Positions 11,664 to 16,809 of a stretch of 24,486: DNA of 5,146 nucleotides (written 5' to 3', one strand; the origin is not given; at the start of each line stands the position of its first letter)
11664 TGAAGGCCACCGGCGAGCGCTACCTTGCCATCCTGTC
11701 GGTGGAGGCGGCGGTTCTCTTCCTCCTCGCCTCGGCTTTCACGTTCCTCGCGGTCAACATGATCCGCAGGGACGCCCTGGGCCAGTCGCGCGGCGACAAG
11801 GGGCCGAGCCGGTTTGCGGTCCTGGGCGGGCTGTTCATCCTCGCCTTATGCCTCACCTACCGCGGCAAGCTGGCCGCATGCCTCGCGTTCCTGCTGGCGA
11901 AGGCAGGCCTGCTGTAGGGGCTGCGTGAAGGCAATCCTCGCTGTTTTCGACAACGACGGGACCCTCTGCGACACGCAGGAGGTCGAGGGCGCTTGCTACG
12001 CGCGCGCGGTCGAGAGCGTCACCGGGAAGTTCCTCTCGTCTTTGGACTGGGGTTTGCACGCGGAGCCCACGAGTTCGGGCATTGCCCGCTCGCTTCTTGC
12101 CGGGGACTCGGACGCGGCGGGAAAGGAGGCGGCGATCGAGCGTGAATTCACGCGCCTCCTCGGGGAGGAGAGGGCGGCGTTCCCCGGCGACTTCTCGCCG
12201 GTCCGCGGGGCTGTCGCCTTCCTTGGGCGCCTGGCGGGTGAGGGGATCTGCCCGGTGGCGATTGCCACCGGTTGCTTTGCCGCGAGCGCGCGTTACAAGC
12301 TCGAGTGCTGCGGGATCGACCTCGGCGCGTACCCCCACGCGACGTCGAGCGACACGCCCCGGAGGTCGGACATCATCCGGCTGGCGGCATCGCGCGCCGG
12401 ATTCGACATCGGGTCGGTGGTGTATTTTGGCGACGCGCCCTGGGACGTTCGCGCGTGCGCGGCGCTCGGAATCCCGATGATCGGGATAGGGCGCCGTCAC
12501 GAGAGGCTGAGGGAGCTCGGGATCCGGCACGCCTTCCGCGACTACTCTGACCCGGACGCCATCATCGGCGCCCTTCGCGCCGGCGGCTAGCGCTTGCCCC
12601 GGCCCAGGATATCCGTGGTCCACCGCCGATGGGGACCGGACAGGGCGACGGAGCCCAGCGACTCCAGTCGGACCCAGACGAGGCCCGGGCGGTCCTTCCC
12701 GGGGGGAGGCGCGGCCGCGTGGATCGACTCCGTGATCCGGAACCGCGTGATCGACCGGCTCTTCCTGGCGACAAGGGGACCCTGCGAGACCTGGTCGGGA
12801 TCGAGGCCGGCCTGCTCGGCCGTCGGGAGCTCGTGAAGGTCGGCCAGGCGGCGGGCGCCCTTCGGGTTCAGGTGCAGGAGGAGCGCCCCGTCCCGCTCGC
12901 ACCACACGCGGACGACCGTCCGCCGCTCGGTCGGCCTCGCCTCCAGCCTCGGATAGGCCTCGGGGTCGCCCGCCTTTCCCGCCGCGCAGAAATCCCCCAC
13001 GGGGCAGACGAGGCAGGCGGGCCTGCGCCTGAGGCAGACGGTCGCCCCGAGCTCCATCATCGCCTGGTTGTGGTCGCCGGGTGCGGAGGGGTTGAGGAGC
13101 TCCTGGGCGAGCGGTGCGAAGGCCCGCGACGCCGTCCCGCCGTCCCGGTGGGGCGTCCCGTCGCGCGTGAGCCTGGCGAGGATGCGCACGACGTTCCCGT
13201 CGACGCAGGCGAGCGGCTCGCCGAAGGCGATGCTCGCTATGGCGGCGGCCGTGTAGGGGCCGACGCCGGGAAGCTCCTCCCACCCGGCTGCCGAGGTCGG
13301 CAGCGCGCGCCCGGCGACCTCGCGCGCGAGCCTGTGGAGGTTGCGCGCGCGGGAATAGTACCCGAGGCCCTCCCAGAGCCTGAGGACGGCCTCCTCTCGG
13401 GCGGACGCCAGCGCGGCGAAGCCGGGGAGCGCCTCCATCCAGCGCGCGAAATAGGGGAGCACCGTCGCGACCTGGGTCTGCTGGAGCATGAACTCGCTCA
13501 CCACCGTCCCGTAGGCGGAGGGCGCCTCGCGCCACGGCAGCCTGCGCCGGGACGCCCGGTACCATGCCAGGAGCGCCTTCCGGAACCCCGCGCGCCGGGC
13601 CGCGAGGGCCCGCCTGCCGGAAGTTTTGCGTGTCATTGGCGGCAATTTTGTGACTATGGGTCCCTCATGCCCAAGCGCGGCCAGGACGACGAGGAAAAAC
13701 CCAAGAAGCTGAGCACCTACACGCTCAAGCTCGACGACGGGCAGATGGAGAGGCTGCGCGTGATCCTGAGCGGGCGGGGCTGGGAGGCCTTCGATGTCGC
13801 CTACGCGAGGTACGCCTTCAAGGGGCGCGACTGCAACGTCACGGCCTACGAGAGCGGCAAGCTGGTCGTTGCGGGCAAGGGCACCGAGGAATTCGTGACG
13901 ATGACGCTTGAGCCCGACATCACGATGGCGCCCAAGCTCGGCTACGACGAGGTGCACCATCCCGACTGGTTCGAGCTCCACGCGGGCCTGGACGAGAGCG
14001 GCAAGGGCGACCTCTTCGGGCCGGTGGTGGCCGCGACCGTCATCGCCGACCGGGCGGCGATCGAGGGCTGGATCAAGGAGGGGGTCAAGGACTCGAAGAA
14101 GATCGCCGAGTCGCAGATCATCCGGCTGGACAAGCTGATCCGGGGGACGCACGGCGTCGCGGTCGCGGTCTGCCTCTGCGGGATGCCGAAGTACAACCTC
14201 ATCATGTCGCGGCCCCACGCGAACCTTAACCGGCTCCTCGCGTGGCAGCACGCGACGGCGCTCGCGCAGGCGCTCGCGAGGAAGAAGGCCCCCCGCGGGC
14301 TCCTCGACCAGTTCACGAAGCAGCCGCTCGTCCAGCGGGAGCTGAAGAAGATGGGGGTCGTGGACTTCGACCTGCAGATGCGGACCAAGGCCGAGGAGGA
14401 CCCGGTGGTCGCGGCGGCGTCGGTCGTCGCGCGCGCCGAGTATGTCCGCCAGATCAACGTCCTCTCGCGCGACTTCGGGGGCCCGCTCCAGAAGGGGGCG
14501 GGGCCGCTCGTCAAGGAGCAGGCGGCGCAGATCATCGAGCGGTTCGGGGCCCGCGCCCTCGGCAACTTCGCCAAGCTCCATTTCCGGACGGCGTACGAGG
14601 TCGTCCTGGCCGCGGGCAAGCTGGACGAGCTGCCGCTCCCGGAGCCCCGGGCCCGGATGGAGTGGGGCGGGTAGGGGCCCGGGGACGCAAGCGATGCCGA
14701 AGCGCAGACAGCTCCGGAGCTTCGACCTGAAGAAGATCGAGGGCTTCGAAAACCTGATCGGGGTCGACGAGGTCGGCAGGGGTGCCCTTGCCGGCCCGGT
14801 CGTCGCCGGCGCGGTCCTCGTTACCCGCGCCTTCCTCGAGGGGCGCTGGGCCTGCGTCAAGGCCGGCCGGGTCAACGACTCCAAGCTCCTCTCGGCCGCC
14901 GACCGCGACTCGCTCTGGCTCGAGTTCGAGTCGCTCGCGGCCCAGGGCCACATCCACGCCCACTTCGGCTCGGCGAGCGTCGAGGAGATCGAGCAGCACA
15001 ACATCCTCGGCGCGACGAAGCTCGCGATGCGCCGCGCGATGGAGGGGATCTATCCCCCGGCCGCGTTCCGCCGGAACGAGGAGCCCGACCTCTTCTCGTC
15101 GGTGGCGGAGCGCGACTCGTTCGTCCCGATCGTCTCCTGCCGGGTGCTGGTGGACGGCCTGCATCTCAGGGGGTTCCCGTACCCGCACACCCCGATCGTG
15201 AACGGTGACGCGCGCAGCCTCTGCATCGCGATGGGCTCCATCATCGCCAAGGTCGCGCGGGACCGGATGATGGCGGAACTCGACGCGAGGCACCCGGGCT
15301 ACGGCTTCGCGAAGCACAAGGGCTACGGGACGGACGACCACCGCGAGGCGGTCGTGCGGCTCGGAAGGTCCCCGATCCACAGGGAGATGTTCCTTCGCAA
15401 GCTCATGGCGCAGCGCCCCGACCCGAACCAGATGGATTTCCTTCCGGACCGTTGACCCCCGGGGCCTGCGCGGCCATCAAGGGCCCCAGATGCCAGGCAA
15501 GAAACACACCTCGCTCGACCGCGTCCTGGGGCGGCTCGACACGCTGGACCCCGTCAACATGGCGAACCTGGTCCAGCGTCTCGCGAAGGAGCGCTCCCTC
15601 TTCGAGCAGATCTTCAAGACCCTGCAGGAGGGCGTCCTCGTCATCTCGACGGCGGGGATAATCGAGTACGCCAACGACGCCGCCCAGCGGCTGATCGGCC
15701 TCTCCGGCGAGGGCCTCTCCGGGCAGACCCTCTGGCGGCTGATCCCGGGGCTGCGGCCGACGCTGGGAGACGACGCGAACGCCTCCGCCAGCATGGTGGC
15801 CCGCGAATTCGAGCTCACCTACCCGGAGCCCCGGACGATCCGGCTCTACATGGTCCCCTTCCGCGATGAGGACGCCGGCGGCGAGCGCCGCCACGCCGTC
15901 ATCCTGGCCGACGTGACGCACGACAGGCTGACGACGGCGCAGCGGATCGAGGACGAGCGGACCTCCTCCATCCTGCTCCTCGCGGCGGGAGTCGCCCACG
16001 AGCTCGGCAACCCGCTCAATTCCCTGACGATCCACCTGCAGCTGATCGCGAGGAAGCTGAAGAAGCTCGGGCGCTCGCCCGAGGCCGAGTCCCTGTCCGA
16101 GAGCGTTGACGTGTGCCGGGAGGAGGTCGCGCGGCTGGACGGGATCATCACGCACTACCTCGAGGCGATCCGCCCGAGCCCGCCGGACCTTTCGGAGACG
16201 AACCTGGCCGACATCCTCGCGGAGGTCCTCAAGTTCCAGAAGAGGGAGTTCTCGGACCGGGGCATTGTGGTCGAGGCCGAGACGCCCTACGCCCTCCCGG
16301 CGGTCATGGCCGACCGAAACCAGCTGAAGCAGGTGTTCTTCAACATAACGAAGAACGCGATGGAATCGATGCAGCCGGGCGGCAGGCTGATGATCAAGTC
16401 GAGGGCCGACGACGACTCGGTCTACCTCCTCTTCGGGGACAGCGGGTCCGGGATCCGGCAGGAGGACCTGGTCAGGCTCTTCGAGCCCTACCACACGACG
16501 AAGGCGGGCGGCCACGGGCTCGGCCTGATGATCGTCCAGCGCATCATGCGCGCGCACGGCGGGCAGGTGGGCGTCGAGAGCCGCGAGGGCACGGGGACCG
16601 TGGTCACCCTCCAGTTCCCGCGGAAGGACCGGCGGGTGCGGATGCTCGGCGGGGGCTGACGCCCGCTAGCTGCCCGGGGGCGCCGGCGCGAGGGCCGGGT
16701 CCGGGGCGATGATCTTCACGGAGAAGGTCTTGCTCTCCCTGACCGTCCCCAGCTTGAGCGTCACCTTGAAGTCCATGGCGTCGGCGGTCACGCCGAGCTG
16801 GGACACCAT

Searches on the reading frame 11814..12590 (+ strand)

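Call 21: search_protein_families(library=pfam, proteins=[window:11814-12590:+], max_evalue=0.001)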
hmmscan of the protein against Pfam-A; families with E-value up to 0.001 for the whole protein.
window:11814-12590:+ (258 aa): 3 families
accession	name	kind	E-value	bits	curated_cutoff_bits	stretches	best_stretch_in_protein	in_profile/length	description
PF00702.32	Hydrolase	-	3.1e-13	51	26.4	1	43-219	4-191/191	haloacid dehalogenase-like hydrolase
PF12710.13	HAD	-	4e-08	34.4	27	1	43-214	1-187/189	haloacid dehalogenase-like hydrolase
PF13419.12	HAD_2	-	5.5e-08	33.6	23.8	1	44-225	2-178/178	Haloacid dehalogenase-like hydrolase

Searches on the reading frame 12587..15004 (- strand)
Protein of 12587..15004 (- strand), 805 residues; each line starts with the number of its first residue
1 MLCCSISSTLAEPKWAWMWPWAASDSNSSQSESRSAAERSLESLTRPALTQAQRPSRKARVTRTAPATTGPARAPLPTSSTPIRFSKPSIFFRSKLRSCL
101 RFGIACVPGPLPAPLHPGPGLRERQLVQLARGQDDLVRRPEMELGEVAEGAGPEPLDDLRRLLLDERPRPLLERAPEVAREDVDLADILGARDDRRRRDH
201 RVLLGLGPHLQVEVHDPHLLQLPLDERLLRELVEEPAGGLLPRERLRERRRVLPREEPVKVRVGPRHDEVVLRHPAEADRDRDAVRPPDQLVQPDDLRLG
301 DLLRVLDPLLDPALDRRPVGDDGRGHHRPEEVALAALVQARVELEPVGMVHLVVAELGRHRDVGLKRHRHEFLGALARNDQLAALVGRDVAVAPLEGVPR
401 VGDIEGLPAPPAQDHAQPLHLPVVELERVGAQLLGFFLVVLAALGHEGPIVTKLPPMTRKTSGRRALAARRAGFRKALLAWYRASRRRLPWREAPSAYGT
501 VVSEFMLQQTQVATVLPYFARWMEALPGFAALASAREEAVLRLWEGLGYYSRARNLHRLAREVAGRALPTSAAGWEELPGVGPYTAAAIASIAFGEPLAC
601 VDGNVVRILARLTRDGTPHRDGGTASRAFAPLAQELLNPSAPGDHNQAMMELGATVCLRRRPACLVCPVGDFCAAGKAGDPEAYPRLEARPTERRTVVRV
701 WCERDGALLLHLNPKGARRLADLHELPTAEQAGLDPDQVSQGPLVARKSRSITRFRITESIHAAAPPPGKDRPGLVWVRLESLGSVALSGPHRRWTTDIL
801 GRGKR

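Call 21: search_protein_families(library=pfam, proteins=[window:12587-15004:-], max_evalue=0.001)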
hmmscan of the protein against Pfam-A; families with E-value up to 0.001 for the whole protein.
window:12587-15004:- (805 aa): 2 families
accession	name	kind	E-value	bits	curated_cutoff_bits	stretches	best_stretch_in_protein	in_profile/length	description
PF00730.31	HhH-GPD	-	1.5e-18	67.5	26.2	1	502-614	1-88/108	HhH-GPD superfamily base excision DNA repair protein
PF00633.29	HHH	-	0.00015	21.9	24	1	568-592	6-30/30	Helix-hairpin-helix motif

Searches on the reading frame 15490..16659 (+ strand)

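Call 21: search_protein_families(library=pfam, proteins=[window:15490-16659:+], max_evalue=0.001)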
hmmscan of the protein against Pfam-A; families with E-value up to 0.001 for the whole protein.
window:15490-16659:+ (389 aa): 7 families
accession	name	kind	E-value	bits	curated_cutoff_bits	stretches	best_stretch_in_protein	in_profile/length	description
PF02518.31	HATPase_c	-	4.9e-24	85.4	26.4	1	275-379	2-110/111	Histidine kinase-, DNA gyrase B-, and HSP90-like ATPase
PF08448.16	PAS_4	-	5.5e-09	36.7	23.1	1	43-144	2-107/110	PAS fold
PF13188.13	PAS_8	-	3.2e-08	33.6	21.8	1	37-93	2-55/65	PAS domain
PF00989.32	PAS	-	8.9e-08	32.6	22.6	1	38-87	3-52/113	PAS fold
PF00512.31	HisKA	-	2.8e-07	30.9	26.9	1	164-225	5-59/66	His Kinase A (phospho-acceptor) domain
PF13426.13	PAS_9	-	4.8e-06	27.2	27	1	47-143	2-102/103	PAS domain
PF14501.12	HATPase_c_5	-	0.00017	21.9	22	1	279-367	6-93/102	GHKL domain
